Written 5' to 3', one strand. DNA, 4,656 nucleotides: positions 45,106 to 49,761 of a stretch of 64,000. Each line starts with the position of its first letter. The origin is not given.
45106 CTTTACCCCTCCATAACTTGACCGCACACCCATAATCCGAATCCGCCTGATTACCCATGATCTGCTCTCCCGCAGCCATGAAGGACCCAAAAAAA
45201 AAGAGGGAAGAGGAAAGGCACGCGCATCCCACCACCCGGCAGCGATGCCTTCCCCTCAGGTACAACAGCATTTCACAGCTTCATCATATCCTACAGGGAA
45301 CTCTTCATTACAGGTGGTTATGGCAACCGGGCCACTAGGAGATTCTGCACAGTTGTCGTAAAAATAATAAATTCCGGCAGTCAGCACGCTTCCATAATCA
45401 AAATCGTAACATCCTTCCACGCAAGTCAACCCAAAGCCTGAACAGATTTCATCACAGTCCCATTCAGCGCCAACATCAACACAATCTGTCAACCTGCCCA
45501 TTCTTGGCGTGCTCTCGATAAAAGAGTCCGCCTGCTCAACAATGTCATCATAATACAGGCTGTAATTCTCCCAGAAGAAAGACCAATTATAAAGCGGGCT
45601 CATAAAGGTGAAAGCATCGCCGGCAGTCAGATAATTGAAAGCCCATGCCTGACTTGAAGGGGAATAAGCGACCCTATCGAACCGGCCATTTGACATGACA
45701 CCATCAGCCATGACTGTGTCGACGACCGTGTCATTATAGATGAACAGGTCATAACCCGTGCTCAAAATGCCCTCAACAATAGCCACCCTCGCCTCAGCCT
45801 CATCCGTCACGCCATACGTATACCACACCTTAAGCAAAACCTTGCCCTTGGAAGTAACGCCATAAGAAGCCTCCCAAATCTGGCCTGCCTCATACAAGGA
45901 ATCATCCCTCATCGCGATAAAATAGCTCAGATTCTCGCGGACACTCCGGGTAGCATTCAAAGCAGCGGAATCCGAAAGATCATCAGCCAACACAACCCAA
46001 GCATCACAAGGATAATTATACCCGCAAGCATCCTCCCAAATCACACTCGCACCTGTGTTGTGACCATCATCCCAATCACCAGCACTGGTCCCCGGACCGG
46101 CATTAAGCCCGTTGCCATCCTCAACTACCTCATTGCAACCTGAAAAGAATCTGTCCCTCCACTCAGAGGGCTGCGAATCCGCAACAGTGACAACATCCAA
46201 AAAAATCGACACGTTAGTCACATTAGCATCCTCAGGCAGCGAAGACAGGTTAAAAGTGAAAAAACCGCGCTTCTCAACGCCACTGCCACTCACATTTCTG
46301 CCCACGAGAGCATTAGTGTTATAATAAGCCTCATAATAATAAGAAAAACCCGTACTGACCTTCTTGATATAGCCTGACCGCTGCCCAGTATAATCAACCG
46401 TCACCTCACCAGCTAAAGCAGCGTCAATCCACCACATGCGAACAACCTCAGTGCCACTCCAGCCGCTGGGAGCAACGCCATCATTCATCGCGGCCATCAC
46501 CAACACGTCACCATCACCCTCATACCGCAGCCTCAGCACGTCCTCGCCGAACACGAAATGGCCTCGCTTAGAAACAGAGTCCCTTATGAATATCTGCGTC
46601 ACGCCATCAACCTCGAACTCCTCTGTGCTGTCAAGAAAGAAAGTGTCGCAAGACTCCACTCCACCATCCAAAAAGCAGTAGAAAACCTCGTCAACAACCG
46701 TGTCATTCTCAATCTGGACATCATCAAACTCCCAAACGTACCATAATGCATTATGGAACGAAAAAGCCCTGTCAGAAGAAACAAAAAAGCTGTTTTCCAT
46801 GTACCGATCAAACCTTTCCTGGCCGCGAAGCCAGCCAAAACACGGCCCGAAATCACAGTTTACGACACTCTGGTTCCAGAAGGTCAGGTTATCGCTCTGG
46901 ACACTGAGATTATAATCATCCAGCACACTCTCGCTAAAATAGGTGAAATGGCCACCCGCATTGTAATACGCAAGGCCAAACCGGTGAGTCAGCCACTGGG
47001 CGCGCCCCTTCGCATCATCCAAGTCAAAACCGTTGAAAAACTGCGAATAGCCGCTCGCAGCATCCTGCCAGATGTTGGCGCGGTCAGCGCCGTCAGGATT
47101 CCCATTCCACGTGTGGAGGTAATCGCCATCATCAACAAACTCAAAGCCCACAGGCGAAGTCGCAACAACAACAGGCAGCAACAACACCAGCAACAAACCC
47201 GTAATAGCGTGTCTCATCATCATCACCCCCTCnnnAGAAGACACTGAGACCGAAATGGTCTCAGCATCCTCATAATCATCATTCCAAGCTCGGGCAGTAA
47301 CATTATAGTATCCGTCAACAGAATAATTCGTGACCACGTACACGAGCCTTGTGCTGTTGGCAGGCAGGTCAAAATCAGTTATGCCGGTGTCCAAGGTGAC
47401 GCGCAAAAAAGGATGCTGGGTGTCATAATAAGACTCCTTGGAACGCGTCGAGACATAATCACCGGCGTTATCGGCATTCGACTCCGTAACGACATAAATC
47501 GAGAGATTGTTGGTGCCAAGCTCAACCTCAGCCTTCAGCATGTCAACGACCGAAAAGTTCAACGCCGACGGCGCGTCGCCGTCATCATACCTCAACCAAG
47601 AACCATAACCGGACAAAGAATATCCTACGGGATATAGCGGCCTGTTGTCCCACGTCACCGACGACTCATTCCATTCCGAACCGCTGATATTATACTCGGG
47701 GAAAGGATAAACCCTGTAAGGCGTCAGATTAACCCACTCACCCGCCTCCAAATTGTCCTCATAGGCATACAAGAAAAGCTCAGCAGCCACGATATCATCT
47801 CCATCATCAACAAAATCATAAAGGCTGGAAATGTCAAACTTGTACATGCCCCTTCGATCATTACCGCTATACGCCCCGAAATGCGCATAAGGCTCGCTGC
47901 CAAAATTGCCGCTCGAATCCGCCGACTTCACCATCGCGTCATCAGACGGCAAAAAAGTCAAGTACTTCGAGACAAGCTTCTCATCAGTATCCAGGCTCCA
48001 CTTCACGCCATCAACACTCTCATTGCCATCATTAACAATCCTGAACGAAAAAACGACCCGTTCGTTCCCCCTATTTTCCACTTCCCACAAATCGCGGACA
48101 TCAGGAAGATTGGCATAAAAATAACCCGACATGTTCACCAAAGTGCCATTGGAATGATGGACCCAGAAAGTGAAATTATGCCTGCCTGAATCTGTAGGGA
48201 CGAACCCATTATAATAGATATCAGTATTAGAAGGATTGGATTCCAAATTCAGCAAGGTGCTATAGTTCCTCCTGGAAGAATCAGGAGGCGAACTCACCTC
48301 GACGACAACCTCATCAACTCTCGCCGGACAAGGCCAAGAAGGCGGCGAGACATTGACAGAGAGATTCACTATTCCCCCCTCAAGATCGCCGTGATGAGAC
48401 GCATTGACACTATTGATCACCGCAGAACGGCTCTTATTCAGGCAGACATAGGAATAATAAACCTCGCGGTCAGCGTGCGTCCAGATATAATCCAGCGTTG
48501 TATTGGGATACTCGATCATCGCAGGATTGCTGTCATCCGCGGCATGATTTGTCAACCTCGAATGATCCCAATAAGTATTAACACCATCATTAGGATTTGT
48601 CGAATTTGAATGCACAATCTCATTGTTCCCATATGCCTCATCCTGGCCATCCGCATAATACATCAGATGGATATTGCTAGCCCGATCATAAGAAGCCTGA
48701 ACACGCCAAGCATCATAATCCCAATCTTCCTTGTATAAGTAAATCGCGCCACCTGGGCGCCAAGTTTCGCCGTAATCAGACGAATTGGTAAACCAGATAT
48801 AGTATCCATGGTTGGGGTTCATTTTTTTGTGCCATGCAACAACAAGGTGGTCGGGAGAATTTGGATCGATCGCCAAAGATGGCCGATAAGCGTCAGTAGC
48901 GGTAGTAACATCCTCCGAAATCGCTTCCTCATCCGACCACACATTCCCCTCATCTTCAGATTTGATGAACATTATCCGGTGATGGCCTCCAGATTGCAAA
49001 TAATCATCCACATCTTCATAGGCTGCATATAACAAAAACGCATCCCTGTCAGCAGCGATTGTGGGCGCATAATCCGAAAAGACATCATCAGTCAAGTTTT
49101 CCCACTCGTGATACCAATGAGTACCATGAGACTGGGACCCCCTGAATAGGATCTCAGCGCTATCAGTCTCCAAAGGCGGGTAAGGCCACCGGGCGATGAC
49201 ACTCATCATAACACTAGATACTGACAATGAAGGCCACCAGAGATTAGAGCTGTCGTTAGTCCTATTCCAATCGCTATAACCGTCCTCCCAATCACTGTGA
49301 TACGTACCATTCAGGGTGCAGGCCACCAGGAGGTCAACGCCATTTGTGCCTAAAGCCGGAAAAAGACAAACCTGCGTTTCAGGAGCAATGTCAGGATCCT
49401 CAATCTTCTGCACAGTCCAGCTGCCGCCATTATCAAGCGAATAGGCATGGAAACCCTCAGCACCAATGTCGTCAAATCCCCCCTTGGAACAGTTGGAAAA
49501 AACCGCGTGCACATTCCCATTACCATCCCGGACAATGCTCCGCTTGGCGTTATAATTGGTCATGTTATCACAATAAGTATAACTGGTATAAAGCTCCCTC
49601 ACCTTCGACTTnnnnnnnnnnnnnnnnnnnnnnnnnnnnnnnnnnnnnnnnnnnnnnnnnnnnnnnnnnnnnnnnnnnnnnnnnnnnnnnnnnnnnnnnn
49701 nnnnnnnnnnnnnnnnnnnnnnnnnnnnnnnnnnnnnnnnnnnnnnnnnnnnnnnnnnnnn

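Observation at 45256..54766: Operon-like array of six signal-peptide proteins built from a repeated 'YKFDLS ... TW(G/N)NRP ... RSKES..RP.L' module (DNRLRE/CBM96-like), including a tandem triplication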

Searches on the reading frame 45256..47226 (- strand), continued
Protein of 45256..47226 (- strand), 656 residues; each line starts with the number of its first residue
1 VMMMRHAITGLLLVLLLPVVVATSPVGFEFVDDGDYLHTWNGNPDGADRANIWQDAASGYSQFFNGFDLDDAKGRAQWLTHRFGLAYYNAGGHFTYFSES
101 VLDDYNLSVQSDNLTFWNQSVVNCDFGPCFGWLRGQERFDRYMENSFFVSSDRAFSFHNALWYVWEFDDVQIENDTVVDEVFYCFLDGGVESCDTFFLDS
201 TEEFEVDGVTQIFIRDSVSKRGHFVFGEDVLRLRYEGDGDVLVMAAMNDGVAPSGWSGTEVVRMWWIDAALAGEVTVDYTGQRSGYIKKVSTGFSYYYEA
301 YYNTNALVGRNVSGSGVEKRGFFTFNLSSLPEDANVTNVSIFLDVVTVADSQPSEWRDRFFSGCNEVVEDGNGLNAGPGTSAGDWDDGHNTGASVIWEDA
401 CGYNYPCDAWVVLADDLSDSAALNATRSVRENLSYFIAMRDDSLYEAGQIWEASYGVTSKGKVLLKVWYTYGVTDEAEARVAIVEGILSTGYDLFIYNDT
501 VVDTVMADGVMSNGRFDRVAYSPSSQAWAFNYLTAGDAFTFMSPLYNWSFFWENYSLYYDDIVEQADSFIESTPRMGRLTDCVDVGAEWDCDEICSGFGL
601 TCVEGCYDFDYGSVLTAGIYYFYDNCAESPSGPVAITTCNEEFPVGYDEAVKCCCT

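Call 97: fold_search(model_id=the predicted structure, library=viral)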
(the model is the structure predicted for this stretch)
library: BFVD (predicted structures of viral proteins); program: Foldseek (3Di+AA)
matches with E <= 10: 465; with E <= 0.001: 7
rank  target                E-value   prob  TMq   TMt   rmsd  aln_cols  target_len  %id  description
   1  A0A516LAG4            1.8e-07  1.00  0.19  0.19  20.7       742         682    6  (no name in the UniProt tables at hand)
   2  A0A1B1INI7            2.6e-06  1.00  0.23  0.40  15.1       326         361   14  (no name in the UniProt tables at hand)
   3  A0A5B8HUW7            4.3e-05  0.57  0.12  0.09  30.1       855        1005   10  Uncharacterized protein [Mimiviridae sp. ChoanoV1]
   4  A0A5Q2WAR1            7.5e-05  1.00  0.23  0.32   4.3       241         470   11  (no name in the UniProt tables at hand)
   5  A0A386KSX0            1.2e-04  0.63  0.10  0.07  27.6       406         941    9  Host specificity protein J [Caulobacter phage Kronos]
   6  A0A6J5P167            1.7e-04  0.99  0.23  0.12  26.6       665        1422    8  Fibronectin type III [uncultured Caudovirales phage]
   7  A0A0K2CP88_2          3.0e-04  1.00  0.16  0.14   9.9       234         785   15  Carbohydrate-binding module family 96 domain-containing protein [Brevibacillus phage SecTim467]
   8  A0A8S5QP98            1.1e-03  1.00  0.20  0.10  11.7       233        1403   11  Tail protein [Siphoviridae sp. ctgBD49]
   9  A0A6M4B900            1.3e-03  0.41  0.11  0.09  32.2       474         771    7  Capsid protein 1 [Cressdnaviricota sp.]
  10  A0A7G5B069            1.5e-03  0.47  0.13  0.12  22.6       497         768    8  (no name in the UniProt tables at hand)
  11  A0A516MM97            2.1e-03  1.00  0.20  0.21  13.6       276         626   14  (no name in the UniProt tables at hand)
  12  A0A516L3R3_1          2.1e-03  0.08  0.07  0.06  26.5       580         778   11  (no name in the UniProt tables at hand)
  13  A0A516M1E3            4.1e-03  0.23  0.11  0.10  32.1       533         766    6  (no name in the UniProt tables at hand)
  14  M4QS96                5.3e-03  0.35  0.11  0.16  17.2       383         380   12  Tail fiber-like protein [Synechococcus phage S-CAM1]
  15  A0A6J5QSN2            5.3e-03  0.20  0.11  0.13  19.5       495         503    8  Carbohydrate-binding, CenC-like [uncultured Caudovirales phage]
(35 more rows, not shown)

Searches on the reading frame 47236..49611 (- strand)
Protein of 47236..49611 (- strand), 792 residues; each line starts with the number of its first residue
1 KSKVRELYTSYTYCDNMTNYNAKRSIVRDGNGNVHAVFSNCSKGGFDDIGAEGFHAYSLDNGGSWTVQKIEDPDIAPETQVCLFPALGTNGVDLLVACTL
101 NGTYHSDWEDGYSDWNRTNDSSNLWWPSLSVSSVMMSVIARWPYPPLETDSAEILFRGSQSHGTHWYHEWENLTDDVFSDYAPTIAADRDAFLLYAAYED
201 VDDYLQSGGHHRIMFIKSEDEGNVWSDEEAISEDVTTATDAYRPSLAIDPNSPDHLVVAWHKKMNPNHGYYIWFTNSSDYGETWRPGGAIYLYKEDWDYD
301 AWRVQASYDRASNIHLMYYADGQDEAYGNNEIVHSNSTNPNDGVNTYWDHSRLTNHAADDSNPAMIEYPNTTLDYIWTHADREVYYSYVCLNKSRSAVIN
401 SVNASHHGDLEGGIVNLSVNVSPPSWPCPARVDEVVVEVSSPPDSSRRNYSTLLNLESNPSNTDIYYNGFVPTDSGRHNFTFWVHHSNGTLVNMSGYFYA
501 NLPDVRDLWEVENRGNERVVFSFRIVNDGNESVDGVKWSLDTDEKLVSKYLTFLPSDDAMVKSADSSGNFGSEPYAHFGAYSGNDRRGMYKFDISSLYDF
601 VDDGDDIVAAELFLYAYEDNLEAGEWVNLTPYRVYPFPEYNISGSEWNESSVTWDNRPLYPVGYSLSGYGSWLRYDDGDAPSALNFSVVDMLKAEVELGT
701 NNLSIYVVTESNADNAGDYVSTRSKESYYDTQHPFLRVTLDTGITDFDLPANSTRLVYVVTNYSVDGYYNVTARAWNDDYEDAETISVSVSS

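Call 61: predict_structure(alignment_id=A4)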
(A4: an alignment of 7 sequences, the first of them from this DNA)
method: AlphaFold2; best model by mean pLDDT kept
length: 792 residues; sequences in the alignment: 7
mean_pLDDT: 45.3   pTM: 0.39
mean pLDDT of the five models: 45.3, 40.3, 39.9, 38.9, 37.8
residues with pLDDT >= 90: 26; 70-90: 99; 50-70: 74; < 50: 593
segments of 3 or more residues with pLDDT < 50: 1-28, 30-292, 294-307, 309-470, 485-494, 501-523, 525-546, 563-568, 643-654, 745-754, 756-792
pLDDT, mean of each block of 10 residues (from residue 1): 31 32 40 40 32 27 28 38 35 33 33 34 29 29 30 27 27 36 32 28 37 27 29 32 36 39 41 40 43 46 45 34 31 30 34 28 26 23 23 33 34 37 37 34 39 40 41 54 48 50 44 43 46 39 54 74 49 67 71 89 90 84 81 73 43 50 66 60 85 90 85 74 79 89 52 43 41 45 42 33
secondary structure, 60 per line:
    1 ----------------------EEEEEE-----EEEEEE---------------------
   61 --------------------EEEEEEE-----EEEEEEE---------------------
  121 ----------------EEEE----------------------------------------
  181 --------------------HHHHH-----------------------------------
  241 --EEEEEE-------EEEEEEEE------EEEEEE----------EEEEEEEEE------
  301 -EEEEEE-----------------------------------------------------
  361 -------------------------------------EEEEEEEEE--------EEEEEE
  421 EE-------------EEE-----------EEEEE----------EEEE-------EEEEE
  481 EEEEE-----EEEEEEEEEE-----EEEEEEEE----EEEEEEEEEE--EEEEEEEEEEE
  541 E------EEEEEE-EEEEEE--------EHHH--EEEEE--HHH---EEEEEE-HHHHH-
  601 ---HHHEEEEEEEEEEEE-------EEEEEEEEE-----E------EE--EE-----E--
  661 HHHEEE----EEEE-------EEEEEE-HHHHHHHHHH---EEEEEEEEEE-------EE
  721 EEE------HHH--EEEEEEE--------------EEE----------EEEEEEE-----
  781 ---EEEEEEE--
elements in order (helices of 4 or more, strands of 3 or more residues): E23-28 E34-39 E81-87 E93-99 E137-140 H201-205 E243-248 E256-263 E270-275 E286-294 E302-307 E398-406 E415-422 E436-438 E450-454 E465-468 E476-485 E491-500 E506-513 E518-527 E530-541 E548-553 E555-560 E575-579 E588-593 H595-599 E607-618 E626-634 E664-666 E671-674 E682-687 H689-698 E702-711 E719-723 E735-741 E756-758 E769-775 E784-790
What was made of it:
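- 48436..49563 (-): Asp-box/BNR repeat region (aa ~455-830), probably a six-bladed beta-propeller. Whether it is catalytic is unknown. AF2 failed here, pLDDT ~30 (call 61).
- On BNR / sialidase-like beta-propeller: AF2 without homologues gave pLDDT ~30 over this region (call 61), so residues could not be placed.
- The fold of the region could not be modelled (call 61).
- Tried and rejected: AF2 of the Asp-box region failed (pLDDT ~30, call 61), so the propeller and any active site remain unverified.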

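Call 64: fold_search(model_id=the predicted structure, library=pdb)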
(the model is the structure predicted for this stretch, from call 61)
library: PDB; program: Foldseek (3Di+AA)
matches with E <= 10: 336; with E <= 0.001: 24
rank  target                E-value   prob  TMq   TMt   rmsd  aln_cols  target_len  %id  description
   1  8wab_A                3.5e-07  1.00  0.19  0.71   5.2       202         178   20  Crystal structure of a chondroitin sulfate-binding carbohydrate binding module of a chondroitinase (released 2024-01-17)
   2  8wab_B                5.2e-07  1.00  0.19  0.71   5.0       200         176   20  Crystal structure of a chondroitin sulfate-binding carbohydrate binding module of a chondroitinase (released 2024-01-17)
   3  5hly                  6.5e-05  1.00  0.15  0.35  11.7       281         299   11  Structure of Pro-Activin A Precursor at 2.3 A Resolution (released 2016-07-13)
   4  8udz_B                7.9e-05  1.00  0.14  0.34  13.3       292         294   11  The Structure of LTBP-49247 Fab Bound to TGFbeta1 Small Latent Complex (released 2024-07-17)
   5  5vqp_A                8.7e-05  1.00  0.14  0.32  12.6       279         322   10  Crystal structure of human pro-TGF-beta1 (released 2017-11-15)
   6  5vqf_D                8.7e-05  1.00  0.14  0.32  13.6       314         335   10  Crystal Structure of pro-TGF-beta 1 (released 2017-11-15)
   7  8vsc_B                1.4e-04  1.00  0.14  0.33  14.5       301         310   12  L-TGF-b1/GARP (released 2024-09-11)
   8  5vqf_B                1.4e-04  1.00  0.14  0.32  14.0       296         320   12  Crystal Structure of pro-TGF-beta 1 (released 2017-11-15)
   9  5vqf_A                1.7e-04  1.00  0.14  0.32  12.9       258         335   12  Crystal Structure of pro-TGF-beta 1 (released 2017-11-15)
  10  8vsd_F                1.8e-04  1.00  0.15  0.35  11.7       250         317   12  avb8/L-TGF-b1/GARP (released 2024-09-11)
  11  9vjj_B                1.9e-04  1.00  0.15  0.34  17.5       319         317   11  Crystal Structure of human Latent TGF-beta1 in complex with SOF10 (released 2026-02-04)
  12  5ffo_H                2.0e-04  1.00  0.15  0.32  12.1       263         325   12  Integrin alpha V beta 6 in complex with pro-TGF-beta (released 2017-01-25)
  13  5ffo_C                2.7e-04  1.00  0.15  0.35  13.2       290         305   13  Integrin alpha V beta 6 in complex with pro-TGF-beta (released 2017-01-25)
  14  6uja_D                2.8e-04  1.00  0.13  0.50  10.3       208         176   16  Integrin alpha-v beta-8 in complex with pro-TGF-beta1 (released 2020-02-05)
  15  4ycg_A                3.1e-04  1.00  0.15  0.53   7.0       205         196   16  Pro-bone morphogenetic protein 9 (released 2015-03-04)
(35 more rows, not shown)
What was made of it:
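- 47383..47943 (-): Module 3 of the 1230-aa protein (aa 995-1181). It appears to be flanked by two halves of an Ig-like domain (aa ~940-985 and 1185-1230). AF2 pLDDT 70-90 for this module; Foldseek top hit 8WAB, E 3.5e-7, TM 0.71, followed by TGF-beta prodomains (calls 61, 64).
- On CBM96 / DNRLRE domain: AF2 model of module 3 (pLDDT 70-90) gives top PDB hit 8WAB, E 3.5e-7, TM 0.71, 20% identity, then TGF-beta, BMP9 and activin prodomains (calls 61, 64).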
